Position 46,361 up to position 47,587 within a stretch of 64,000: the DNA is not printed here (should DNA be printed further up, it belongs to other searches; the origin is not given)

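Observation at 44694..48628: Cluster of seven uncharacterised ORFs centred on a stand-alone Mrr-cat PD-(D/E)xK nuclease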

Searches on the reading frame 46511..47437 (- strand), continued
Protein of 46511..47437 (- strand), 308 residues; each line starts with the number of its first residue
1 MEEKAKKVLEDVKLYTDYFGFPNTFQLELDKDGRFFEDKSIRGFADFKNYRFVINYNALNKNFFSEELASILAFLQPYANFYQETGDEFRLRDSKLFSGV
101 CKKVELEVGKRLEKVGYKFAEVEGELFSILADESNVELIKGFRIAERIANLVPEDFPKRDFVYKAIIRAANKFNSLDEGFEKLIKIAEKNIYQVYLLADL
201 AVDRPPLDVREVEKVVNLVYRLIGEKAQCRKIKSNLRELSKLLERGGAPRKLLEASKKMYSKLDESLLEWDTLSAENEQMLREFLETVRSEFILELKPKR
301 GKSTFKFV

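Call 52: list_cluster_members(proteins=[P0017, P0020, P0023, P0024, P0025, P0026, P0027, P0028, P0029, P0033])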
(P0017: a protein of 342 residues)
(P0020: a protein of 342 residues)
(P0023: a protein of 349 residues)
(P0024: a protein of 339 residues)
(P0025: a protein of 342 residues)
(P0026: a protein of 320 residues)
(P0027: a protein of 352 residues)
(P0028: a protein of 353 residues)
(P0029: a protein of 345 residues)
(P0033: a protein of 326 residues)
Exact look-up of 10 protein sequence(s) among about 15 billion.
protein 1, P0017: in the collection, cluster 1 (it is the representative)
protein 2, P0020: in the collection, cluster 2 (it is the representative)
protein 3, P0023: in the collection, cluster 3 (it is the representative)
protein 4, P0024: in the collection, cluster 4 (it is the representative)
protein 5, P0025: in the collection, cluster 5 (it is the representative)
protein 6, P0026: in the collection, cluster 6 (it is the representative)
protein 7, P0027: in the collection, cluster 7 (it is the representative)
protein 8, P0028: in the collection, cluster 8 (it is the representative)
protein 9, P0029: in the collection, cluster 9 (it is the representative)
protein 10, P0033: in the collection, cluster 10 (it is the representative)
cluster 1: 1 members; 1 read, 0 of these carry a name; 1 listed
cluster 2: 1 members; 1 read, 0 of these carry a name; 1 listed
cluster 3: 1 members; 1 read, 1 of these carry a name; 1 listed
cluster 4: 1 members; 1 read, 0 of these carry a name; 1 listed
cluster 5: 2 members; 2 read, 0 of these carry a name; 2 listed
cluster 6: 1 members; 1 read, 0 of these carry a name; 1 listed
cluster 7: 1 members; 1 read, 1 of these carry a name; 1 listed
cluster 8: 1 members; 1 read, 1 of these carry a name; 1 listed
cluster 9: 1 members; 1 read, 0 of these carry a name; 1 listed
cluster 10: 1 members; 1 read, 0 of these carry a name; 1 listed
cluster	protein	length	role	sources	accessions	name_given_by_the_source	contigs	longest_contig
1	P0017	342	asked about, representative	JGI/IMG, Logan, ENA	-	-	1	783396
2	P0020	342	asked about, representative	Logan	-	-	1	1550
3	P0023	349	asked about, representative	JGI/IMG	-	hypothetical protein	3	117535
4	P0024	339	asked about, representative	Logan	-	-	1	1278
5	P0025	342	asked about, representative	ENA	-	-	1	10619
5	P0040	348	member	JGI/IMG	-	-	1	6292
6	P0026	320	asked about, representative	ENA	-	-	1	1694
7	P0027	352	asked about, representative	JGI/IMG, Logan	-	hypothetical protein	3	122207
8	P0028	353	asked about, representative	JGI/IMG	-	hypothetical protein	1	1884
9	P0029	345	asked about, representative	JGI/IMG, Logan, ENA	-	-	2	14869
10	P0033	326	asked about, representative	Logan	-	-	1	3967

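Call 53: find_encoding_contigs(protein=P0027, flank=10000, max_places=1)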
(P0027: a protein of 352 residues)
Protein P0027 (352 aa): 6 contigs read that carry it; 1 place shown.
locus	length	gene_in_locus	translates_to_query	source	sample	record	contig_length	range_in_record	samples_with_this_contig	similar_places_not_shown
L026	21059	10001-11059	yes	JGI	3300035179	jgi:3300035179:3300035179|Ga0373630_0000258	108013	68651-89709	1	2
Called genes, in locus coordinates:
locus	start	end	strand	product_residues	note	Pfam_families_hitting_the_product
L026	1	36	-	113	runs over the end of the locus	-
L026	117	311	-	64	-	-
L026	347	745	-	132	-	PF00293:NUDIX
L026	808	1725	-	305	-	-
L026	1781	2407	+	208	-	-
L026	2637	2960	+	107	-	-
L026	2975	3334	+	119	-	-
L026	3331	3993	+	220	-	-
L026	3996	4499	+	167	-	-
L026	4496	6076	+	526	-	PF04471:Mrr_cat, PF00004:AAA, PF17862:AAA_lid_3 (faint)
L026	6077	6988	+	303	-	-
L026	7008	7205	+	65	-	-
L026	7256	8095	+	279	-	PF01978:TrmB, PF13091:PLDc_2 (faint)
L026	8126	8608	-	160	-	PF25212:HVO_A0114 (weak), PF13404:HTH_AsnC-type (weak), PF13412:HTH_24, PF01037:AsnC_trans_reg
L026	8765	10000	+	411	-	-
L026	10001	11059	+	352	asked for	-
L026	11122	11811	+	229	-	-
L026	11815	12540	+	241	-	-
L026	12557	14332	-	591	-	-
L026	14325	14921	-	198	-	-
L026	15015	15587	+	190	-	-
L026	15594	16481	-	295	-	-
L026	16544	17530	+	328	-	PF00348:polyprenyl_synt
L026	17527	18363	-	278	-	-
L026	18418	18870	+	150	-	-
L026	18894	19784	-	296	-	PF02775:TPP_enzyme_C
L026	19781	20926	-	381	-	PF01855:POR_N, PF17147:PFOR_II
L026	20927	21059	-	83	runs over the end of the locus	PF00037:Fer4 (weak), PF12797:Fer4_2 (faint), PF13237:Fer4_10, PF14697:Fer4_21, PF12837:Fer4_6 (faint), PF12838:Fer4_7, PF13187:Fer4_9 (weak), PF00037:Fer4 (weak), +2 more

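Call 54: find_encoding_contigs(protein=P0023, flank=10000, max_places=1)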
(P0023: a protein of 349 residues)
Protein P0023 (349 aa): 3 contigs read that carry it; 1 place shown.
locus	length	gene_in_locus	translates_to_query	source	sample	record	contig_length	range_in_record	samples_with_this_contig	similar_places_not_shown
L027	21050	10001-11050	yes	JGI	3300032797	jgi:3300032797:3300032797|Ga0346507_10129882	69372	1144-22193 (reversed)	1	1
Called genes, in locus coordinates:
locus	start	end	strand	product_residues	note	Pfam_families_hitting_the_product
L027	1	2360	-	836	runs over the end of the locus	PF02463:SMC_N, PF13175:AAA_15, PF13476:AAA_23 (faint), PF13555:AAA_29 (faint), PF13304:AAA_21 (weak), PF06470:SMC_hinge, PF13304:AAA_21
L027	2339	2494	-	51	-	-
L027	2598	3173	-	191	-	-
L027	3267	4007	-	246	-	-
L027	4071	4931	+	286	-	-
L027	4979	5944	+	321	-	-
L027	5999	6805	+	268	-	-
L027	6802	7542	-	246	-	PF01209:Ubie_methyltran, PF02353:CMAS, PF05175:MTS, PF13489:Methyltransf_23, PF13847:Methyltransf_31, PF08241:Methyltransf_11, PF08242:Methyltransf_12, PF13649:Methyltransf_25, +1 more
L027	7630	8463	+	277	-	PF01978:TrmB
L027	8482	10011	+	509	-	PF00702:Hydrolase (faint), PF12710:HAD (faint)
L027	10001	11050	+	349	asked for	-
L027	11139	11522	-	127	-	-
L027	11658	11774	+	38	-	-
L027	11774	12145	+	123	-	-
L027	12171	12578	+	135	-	-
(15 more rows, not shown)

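Call 55: find_encoding_contigs(protein=P0017, flank=10000, max_places=1)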
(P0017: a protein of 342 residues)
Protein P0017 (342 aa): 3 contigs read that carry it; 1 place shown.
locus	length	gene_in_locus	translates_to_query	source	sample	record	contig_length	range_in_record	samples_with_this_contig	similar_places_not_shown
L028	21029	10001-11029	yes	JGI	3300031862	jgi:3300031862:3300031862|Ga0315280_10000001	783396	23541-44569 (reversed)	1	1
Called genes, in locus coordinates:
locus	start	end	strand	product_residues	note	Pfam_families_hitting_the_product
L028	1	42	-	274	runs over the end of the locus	PF02673:BacA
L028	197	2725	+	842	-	PF02463:SMC_N, PF13175:AAA_15, PF13476:AAA_23, PF06470:SMC_hinge, PF13304:AAA_21 (weak)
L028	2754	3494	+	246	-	PF02616:SMC_ScpA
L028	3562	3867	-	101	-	-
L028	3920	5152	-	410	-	PF00515:TPR_1 (faint), PF13176:TPR_7 (faint), PF13181:TPR_8 (faint), PF13424:TPR_12 (faint), PF07719:TPR_2 (faint), PF14938:SNAP (weak)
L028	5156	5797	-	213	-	-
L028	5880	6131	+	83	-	-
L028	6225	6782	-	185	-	-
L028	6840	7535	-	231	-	PF01209:Ubie_methyltran, PF02353:CMAS, PF05175:MTS, PF13489:Methyltransf_23, PF13847:Methyltransf_31, PF08241:Methyltransf_11, PF08242:Methyltransf_12, PF13649:Methyltransf_25, +2 more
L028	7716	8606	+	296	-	PF01978:TrmB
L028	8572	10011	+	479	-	-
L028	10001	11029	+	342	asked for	-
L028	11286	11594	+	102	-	-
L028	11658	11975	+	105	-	-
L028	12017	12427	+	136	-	-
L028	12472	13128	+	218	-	-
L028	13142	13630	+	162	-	PF04471:Mrr_cat, PF22722:NA-iREase1 (weak)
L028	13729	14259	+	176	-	-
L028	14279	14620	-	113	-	-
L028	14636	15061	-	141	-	-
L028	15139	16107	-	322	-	PF01156:IU_nuc_hydro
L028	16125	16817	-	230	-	-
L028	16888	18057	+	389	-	PF13181:TPR_8 (faint), PF12895:ANAPC3 (faint), PF13174:TPR_6 (faint), PF00515:TPR_1 (faint), PF07719:TPR_2 (faint), PF13424:TPR_12 (weak), PF21033:RMD1-3 (weak), PF13424:TPR_12 (weak), +1 more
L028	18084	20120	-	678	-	-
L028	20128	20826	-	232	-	-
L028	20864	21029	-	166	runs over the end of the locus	-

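Call 60: search_solved_structures(query=A6, max_evalue=10)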
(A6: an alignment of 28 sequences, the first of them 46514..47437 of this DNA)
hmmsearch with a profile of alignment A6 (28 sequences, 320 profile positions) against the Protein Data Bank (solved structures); distinct sequences matched with E-value up to 10: 20.
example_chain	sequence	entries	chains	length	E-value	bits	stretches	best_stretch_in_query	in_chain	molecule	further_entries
6nz1_A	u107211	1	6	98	0.0057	19.1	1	224-283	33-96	Design construct XXA_GVDQ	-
6dm9_A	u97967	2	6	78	0.014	17.8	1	231-297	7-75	DHD15_extended_A | DHD15_closed_A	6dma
6w2q_A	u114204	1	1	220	0.016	17.6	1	238-310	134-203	Junction 34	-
8w6e_A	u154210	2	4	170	0.017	17.5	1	167-317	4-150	HBC599 in complex with wFAP1.1 | wFAP1.1 structure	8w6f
6n7m_A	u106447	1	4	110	0.023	17.1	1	256-318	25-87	Hypothetical Protein CD630_05490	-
9ugr_A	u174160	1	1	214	0.023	17.1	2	237-304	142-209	Syn-F4-Link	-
5ijn_H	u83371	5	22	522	0.051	16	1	189-299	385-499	Nuclear pore glycoprotein p62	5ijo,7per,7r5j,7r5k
6nyi_A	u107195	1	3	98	0.053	15.9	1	222-282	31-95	Design construct XXA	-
5j2l_B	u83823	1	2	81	0.062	15.7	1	212-275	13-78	protein design 2L4HC2_11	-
6dm9_B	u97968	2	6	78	0.11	14.9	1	230-294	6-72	DHD15_extended_B | DHD15_closed_B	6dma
8gl3_A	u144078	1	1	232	0.12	14.8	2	131-206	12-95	pRLB-519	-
9ix4_A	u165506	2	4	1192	0.12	14.7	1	162-280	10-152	DdmD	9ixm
6nxm_A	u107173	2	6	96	0.16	14.3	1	222-282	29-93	Design construct XAA_GVDQ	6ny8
6o0c_A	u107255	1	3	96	0.18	14.1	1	222-282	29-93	Design construct XAA_GVDQ mutant M4L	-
4m1p_A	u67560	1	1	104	0.25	13.7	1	214-289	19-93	Copper-sensitive operon repressor (CsoR)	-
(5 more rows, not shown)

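Call 61: search_protein_families(library=pfam, alignment_id=A6, max_evalue=0.1)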
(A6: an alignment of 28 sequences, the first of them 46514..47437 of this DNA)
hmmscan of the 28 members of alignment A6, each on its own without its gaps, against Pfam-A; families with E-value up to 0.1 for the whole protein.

A. member 1, window:46514-47437:- (308 aa): 2 families
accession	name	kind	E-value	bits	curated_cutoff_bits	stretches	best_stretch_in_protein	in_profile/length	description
PF16266.10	DUF4919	-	0.019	15.3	29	1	184-288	67-170/186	Domain of unknown function (DUF4919)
PF25007.1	DYH2-5-8_CC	-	0.061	13.5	27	0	201-284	28-109/120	Dynein axonemal heavy chain 2/5/8 coiled-coil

B. families by the number of members that match (of 28 scanned): 14 families
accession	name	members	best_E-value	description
PF16266.10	DUF4919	2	0.007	Domain of unknown function (DUF4919)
PF03114.23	BAR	2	0.048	BAR domain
PF25007.1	DYH2-5-8_CC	2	0.061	Dynein axonemal heavy chain 2/5/8 coiled-coil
PF12667.13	NigD_N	1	0.0051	NigD-like N-terminal OB domain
PF13675.11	PilJ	1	0.021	Type IV pili methyl-accepting chemotaxis transducer N-term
PF23465.1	DUF7131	1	0.022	Domain of unknown function (DUF7131)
PF08902.16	DUF1848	1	0.027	Domain of unknown function (DUF1848)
PF14010.12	PEPcase_2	1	0.031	Phosphoenolpyruvate carboxylase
PF22535.1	DUF7003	1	0.032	Family of unknown function (DUF7003)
PF22385.1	Cas9_C_2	1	0.032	CRISPR-associated endonuclease Cas9, C-terminal domain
PF02099.23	Josephin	1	0.041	Josephin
PF10897.14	DUF2713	1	0.049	Protein of unknown function (DUF2713)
PF19412.4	DUF5982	1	0.056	Domain of unknown function (DUF5982)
PF08671.16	SinI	1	0.093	Anti-repressor SinI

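Call 64: predict_structure(alignment_id=A6)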
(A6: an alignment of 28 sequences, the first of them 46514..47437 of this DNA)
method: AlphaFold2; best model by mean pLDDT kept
length: 308 residues; sequences in the alignment: 28
mean_pLDDT: 91.8   pTM: 0.70
mean pLDDT of the five models: 91.8, 91.3, 90.5, 90.3, 89.9
residues with pLDDT >= 90: 244; 70-90: 50; 50-70: 14; < 50: 0
segments of 3 or more residues with pLDDT < 50: none
pLDDT, mean of each block of 10 residues (from residue 1): 95 96 97 90 95 95 95 98 95 96 97 94 84 91 98 93 98 97 96 94 72 93 94 94 85 92 90 93 94 73 65
secondary structure, 60 per line:
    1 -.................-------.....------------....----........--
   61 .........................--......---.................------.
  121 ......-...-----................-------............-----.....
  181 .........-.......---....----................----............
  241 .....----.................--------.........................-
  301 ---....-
elements in order: H2-18 E26-30 E43-46 E51-55 H61-85 H88-93 H97-113 H120-126 H136-151 H159-170 H176-189 H191-197 E201-204 H209-224 H229-245 H250-266 H275-299 E304-307

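Call 80: search_protein_families(library=phrogs, proteins=[window:46511-47437:-], max_evalue=0.01)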
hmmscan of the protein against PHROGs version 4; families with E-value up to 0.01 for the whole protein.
window:46511-47437:- (308 aa): 0 families

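Call 84: fold_search(model_id=the predicted structure, library=pdb)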
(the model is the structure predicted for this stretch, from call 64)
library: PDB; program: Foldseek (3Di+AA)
matches with E <= 10: 118; with E <= 0.001: 0
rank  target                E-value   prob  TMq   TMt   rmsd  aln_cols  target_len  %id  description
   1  9l9o_A                1.9e-01  0.54  0.26  0.21  20.4       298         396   10  Cryo-EM structure of apo GPR50 with BRIL fusion, anti-BRIL Fab, and anti-Fab Nb complex (released 2026-02-18)
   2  9llg_R                3.9e-01  0.23  0.24  0.21  20.7       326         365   12  Cryo-EM structure of D1R in complex with de novo designed negative allosteric GEM targeting TM5/6/7 (released 2026-03-04)
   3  2j9w_A                5.2e-01  1.00  0.26  0.74   2.0        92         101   20  Structural insight into the ESCRT-I-II link and its role in MVB trafficking (released 2007-01-23)
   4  6fes_B                7.9e-01  0.28  0.25  0.22  20.6       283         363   12  Crystal structure of novel repeat protein BRIC2 fused to DARPin D12 (released 2018-09-05)
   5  2j9w_B                8.3e-01  1.00  0.27  0.76   2.5        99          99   19  Structural insight into the ESCRT-I-II link and its role in MVB trafficking (released 2007-01-23)
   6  9l3z_A                9.5e-01  0.23  0.26  0.24  19.7       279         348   10  Cryo-EM structure of the inactive chemokine-like receptor 1 (CMKLR1) (released 2025-03-12)
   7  5jtb                  1.3e+00  0.18  0.29  0.24  21.5       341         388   12  Crystal structure of the chimeric protein of A2aAR-BRIL with bound iodide ions (released 2017-05-31)
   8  8rwd                  1.6e+00  0.21  0.28  0.23  20.0       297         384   12  Crystal structure of the adenosine A2A receptor in complex with the synthetic photoswitch 'StilSwitch3 (released 2025-01-08)
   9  9jg1_R                1.6e+00  0.11  0.24  0.20  22.0       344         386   12  Cryo-EM structure of Adriforant-bound Histamine receptor 4 H4R at inactive state (released 2025-12-03)
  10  6ps7                  1.8e+00  0.21  0.28  0.24  19.8       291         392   12  XFEL A2aR structure by ligand exchange from LUF5843 to ZM241385. (released 2019-11-13)
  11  9r79_A                1.8e+00  0.14  0.14  0.15  19.9       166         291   12  Imine Reductase IR91 from Kribbella flavida with NADP+ and 5-methoxy-2-tetralone (released 2025-11-05)
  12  9r76_A                2.0e+00  0.14  0.14  0.15  21.0       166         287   14  Imine Reductase IR91 from Kribbella flavida with NADP+ (released 2025-11-05)
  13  4pxz                  2.0e+00  0.10  0.20  0.17  20.3       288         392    9  Crystal structure of P2Y12 receptor in complex with 2MeSADP (released 2014-04-30)
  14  8oyx_B                2.1e+00  0.04  0.12  0.15  23.7       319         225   15  De novo designed soluble GPCR-like fold GLF_18 (released 2023-10-18)
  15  5iu7                  2.2e+00  0.18  0.28  0.23  19.5       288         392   12  Crystal structure of stabilized A2A adenosine receptor A2AR-StaR2-bRIL in complex with compound 12c at 1.9A resolution (released 2016-06-29)
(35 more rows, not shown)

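Call 85: fold_search(model_id=the predicted structure, library=viral)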
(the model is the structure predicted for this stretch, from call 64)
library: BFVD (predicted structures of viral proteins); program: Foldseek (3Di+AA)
matches with E <= 10: 109; with E <= 0.001: 0
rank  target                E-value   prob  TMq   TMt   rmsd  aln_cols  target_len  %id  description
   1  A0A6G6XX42            3.4e-02  0.63  0.25  0.14  21.9       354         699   15  (no name in the UniProt tables at hand)
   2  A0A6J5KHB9            8.4e-02  1.00  0.30  0.44   4.8       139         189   14  Peptidase M48 [uncultured Caudovirales phage]
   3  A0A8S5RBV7            9.7e-02  0.94  0.31  0.36  11.6       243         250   14  Peptidase [virus sp. ctmTa7]
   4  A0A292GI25            1.3e-01  0.99  0.23  0.38   4.7       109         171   15  (no name in the UniProt tables at hand)
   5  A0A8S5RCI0            2.0e-01  0.30  0.21  0.26  21.4       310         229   11  Uncharacterized protein [virus sp. ctmTa7]
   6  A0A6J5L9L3            2.0e-01  0.91  0.28  0.45  17.2       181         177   13  IrrE N-terminal-like domain-containing protein [uncultured Caudovirales phage]
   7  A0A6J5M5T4            2.1e-01  0.94  0.23  0.37  10.3       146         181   12  Uncharacterized protein [uncultured Caudovirales phage]
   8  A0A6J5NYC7            2.5e-01  0.99  0.29  0.36   3.8       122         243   10  Uncharacterized protein [uncultured Caudovirales phage]
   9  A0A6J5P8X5            3.4e-01  1.00  0.31  0.11   2.9       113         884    7  Uncharacterized protein [uncultured Caudovirales phage]
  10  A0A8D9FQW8            3.6e-01  0.91  0.26  0.39   6.2       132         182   10  SprT-like domain-containing protein [uncultured marine phage]
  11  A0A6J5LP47            3.8e-01  0.99  0.31  0.28   3.2       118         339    8  Uncharacterized protein [uncultured Caudovirales phage]
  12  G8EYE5                3.8e-01  0.63  0.19  0.33  11.3       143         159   13  Uncharacterized protein [Synechococcus phage S-CBP42]
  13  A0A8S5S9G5            3.9e-01  0.69  0.27  0.23  16.2       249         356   12  Uncharacterized protein [Siphoviridae sp. ctylc9]
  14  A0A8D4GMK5            4.1e-01  0.23  0.20  0.11  14.5       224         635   11  (no name in the UniProt tables at hand)
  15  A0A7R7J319            4.3e-01  0.82  0.26  0.42  11.4       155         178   15  (no name in the UniProt tables at hand)
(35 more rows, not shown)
